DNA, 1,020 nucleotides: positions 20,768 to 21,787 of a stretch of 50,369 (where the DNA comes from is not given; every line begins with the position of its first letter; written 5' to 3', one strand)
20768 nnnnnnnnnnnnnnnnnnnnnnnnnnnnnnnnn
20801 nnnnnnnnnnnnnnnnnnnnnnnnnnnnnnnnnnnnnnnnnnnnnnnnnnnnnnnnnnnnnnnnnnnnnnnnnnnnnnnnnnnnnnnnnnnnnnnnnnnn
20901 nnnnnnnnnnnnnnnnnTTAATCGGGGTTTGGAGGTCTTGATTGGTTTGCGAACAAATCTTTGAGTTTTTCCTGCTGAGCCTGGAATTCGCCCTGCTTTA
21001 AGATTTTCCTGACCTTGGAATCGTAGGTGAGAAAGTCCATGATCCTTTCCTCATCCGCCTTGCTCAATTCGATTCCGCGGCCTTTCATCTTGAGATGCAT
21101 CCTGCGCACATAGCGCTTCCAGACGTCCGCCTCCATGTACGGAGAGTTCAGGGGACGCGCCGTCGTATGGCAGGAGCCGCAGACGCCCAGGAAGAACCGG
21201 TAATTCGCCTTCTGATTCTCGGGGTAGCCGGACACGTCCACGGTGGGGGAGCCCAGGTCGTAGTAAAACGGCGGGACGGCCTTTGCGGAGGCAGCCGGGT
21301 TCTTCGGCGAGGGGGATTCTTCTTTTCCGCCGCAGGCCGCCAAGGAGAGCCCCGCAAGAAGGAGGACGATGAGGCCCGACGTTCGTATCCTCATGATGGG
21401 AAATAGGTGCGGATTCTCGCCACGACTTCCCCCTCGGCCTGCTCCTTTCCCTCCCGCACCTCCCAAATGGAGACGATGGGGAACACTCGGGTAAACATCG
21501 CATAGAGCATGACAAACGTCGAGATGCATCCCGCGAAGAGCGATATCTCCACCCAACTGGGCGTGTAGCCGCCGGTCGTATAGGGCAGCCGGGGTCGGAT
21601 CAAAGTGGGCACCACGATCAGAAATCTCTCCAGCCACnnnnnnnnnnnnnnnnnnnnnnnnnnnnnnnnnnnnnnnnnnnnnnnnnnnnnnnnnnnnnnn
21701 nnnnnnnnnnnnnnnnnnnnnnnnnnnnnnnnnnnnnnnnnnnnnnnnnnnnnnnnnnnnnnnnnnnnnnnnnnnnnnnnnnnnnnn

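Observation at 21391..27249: Duplicated SPFH-ActA-ActB1-ActB2-ActC cassette; the SPFH scaffold is the best-conserved member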

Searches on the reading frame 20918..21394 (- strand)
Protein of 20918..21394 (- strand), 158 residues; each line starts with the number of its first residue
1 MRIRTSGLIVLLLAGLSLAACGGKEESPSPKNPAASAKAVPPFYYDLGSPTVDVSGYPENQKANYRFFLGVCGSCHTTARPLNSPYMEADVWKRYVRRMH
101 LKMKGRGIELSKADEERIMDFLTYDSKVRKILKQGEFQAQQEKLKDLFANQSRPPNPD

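Call 44: search_solved_structures(query=window:20918-21394:-, max_evalue=1)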
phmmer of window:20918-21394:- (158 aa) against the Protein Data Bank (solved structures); distinct sequences matched with E-value up to 1: 2.
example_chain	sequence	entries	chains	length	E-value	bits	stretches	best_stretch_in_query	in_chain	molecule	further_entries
8v31_A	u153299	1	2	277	0.42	13.7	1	30-70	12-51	Glycosyl hydrolase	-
4qr9_A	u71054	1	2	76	0.85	12.7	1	58-118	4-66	High mobility group protein B1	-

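Call 76: search_protein_families(library=ncbifam, proteins=[window:20918-21394:-], max_evalue=0.000001)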
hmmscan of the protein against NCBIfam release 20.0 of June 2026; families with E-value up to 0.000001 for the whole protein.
window:20918-21394:- (158 aa): 0 families

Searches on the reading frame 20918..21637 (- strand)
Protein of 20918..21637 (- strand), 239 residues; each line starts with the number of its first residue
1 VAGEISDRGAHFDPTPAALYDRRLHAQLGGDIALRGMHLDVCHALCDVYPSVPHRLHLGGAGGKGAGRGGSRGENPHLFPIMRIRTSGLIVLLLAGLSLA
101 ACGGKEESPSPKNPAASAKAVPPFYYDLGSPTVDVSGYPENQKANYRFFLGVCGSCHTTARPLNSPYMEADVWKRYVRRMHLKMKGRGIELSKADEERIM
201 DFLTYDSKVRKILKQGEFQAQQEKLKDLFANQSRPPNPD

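Call 7: search_protein_families(library=pfam, proteins=[window:20918-21637:-])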
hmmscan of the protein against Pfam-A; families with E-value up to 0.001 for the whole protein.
window:20918-21637:- (239 aa): 0 families
